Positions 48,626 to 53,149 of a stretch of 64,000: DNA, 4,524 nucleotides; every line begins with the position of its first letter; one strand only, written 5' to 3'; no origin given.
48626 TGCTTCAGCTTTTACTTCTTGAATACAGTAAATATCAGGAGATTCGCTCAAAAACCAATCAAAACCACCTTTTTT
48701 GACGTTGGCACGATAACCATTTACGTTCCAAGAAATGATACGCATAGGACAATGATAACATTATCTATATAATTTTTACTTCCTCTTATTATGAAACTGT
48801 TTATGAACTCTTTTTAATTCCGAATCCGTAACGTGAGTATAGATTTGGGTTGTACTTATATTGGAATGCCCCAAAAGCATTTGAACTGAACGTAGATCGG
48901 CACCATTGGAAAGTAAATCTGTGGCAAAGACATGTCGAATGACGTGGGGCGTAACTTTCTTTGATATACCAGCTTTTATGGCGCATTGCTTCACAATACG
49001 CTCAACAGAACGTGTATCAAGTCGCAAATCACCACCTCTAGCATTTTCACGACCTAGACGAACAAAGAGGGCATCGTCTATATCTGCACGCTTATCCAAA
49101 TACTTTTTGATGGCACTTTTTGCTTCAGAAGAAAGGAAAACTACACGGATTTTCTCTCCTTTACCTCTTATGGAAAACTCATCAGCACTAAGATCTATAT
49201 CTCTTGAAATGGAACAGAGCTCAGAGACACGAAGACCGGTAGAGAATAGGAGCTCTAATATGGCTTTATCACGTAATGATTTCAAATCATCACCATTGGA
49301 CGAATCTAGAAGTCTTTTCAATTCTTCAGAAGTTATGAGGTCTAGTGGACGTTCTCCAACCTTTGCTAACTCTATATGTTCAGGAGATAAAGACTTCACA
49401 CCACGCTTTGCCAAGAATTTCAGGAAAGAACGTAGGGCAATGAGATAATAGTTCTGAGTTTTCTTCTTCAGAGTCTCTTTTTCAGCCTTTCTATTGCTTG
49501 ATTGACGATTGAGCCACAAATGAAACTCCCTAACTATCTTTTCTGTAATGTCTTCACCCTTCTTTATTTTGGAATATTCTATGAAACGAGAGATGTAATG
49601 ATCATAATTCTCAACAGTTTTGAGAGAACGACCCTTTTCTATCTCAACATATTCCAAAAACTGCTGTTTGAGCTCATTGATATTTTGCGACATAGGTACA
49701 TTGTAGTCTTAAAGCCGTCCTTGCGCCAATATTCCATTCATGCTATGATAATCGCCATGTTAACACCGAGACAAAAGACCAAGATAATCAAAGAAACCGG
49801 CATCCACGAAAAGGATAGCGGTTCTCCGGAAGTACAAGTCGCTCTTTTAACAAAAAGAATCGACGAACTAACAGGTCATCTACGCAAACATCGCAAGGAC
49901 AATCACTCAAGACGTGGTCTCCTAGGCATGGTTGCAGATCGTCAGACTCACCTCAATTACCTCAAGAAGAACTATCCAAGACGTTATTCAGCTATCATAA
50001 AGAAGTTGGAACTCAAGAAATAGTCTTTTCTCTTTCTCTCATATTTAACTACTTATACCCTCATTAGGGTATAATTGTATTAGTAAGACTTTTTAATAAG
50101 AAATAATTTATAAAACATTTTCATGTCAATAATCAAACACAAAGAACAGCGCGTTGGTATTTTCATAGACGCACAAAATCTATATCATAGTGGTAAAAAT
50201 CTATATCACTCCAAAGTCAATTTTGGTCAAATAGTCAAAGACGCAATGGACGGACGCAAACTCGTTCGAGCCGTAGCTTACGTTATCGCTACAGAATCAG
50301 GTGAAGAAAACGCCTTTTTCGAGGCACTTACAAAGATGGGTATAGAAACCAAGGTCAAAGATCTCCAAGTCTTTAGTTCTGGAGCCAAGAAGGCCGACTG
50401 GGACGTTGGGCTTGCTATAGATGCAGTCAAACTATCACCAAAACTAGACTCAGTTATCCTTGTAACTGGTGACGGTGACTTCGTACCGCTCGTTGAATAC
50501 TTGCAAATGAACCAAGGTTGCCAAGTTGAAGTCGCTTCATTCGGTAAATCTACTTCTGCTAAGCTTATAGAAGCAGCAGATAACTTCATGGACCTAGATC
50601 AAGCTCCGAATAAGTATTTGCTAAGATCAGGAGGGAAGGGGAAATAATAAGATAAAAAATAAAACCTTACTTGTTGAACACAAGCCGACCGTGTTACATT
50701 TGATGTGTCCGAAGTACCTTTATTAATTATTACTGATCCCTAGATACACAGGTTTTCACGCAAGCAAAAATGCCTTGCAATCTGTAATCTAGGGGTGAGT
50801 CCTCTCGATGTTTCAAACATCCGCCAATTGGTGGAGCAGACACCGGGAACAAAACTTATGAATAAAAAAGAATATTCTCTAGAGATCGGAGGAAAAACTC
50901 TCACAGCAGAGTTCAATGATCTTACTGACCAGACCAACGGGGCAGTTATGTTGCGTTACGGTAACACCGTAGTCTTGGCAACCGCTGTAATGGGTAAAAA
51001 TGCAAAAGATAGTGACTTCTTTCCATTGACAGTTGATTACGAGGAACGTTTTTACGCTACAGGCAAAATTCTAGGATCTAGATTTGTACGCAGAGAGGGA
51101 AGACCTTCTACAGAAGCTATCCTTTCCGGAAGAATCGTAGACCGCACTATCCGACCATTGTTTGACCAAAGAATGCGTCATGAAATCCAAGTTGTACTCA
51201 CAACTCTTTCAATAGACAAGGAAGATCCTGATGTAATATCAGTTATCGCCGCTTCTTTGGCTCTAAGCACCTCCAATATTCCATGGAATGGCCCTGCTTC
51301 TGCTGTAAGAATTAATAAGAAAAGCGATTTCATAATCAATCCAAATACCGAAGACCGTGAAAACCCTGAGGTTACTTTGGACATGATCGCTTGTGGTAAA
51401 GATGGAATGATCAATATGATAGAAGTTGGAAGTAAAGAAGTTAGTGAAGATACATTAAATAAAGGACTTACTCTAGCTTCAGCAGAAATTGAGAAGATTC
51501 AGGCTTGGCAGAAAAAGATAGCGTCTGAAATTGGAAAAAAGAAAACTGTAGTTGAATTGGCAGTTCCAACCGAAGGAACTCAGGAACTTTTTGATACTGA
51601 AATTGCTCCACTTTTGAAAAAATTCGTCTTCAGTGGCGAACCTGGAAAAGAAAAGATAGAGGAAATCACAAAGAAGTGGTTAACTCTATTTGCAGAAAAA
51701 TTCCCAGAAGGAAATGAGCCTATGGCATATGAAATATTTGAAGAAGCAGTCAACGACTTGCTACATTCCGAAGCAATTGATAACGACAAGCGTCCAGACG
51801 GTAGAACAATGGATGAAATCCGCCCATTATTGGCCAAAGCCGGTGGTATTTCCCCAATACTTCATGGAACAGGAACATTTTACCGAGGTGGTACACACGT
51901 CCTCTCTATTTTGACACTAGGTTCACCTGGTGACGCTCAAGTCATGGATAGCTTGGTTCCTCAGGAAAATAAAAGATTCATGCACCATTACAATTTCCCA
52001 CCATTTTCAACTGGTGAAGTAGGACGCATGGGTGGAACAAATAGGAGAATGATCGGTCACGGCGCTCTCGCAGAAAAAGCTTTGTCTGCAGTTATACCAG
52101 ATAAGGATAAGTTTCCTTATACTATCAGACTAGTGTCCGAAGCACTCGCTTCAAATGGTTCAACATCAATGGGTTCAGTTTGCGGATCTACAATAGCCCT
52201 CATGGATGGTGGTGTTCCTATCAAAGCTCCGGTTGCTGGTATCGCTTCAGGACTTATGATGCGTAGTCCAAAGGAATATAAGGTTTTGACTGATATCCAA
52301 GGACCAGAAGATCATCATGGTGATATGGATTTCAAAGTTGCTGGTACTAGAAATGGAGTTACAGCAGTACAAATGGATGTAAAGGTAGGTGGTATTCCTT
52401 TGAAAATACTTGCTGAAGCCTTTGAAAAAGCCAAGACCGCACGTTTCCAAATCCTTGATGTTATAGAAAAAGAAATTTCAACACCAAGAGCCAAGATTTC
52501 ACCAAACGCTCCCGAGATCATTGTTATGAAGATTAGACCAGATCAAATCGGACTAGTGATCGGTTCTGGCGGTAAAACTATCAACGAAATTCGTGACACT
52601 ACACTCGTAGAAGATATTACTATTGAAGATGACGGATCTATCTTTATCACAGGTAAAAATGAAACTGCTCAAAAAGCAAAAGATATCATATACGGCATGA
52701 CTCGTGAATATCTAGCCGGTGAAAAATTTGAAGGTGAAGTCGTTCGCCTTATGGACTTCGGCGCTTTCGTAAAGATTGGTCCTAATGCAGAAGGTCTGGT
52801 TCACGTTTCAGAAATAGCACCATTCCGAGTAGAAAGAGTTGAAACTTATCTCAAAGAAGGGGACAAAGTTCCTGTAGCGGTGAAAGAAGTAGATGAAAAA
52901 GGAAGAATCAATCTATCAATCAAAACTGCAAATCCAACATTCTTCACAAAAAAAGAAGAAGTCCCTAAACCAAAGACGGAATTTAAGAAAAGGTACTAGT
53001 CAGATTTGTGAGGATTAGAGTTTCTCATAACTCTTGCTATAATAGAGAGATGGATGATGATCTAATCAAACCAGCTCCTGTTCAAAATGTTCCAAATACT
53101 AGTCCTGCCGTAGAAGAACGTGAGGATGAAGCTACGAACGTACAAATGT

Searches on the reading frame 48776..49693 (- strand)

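Call 84: search_protein_families(library=pfam, proteins=[window:48776-49693:-], max_evalue=0.01)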
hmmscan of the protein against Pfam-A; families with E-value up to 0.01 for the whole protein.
window:48776-49693:- (305 aa): 4 families
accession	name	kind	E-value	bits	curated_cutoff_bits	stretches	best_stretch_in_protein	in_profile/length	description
PF00589.27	Phage_integrase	-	2e-45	155.1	27.1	1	120-291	3-171/172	Phage integrase family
PF13495.12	Phage_int_SAM_4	-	7.6e-13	49.1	27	2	65-108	4-47/85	Phage integrase, N-terminal SAM-like domain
PF02899.23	Phage_int_SAM_1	-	2.2e-12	47.5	22.3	1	10-98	2-83/83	Phage integrase, N-terminal SAM-like domain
PF13102.12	Phage_int_SAM_5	-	2.4e-06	28.3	22.3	1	10-104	4-92/98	Phage integrase SAM-like domain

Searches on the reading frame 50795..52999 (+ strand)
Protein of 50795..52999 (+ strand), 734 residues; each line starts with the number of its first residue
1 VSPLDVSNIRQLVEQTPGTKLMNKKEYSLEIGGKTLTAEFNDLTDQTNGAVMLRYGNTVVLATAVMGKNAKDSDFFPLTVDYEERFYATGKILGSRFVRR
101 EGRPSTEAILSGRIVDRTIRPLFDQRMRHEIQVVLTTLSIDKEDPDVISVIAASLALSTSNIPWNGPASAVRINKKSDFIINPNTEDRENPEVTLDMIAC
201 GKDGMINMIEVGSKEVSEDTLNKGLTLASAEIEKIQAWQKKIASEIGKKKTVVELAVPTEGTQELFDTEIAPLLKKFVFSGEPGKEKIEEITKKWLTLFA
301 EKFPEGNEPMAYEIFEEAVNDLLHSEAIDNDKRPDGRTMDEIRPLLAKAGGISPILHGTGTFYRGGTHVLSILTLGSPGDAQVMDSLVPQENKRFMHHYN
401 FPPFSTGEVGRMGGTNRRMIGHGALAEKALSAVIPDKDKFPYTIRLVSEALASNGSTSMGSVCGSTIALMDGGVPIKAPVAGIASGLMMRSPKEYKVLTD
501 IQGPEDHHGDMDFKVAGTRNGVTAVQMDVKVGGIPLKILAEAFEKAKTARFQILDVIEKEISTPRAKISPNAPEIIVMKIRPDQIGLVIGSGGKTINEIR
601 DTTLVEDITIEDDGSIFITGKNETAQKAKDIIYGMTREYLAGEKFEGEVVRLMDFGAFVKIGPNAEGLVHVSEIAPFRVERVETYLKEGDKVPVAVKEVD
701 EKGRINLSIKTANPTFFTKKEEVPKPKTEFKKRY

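Call 84: search_protein_families(library=pfam, proteins=[window:50795-52999:+], max_evalue=0.01)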
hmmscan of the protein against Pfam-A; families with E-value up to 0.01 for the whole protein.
window:50795-52999:+ (734 aa): 6 families
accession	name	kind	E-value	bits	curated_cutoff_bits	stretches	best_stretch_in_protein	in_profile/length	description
PF01138.27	RNase_PH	-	5.5e-45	153.4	25.5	2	34-163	3-130/130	3' exoribonuclease family, domain 1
PF00575.29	S1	-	1.1e-17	64.6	22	1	641-710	4-74/74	S1 RNA binding domain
PF00013.35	KH_1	-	1e-10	41.6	21.5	1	576-633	2-65/66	KH domain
PF03725.20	RNase_PH_C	-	8.1e-09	35.8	20.8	2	479-548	2-66/67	3' exoribonuclease family, domain 2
PF07650.23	KH_2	-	0.0015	18.8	22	1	573-602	24-53/78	KH domain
PF13083.13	KH_KhpA-B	-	0.0054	17.1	32.1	0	574-600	29-55/73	KhpA/KhpB, KH domain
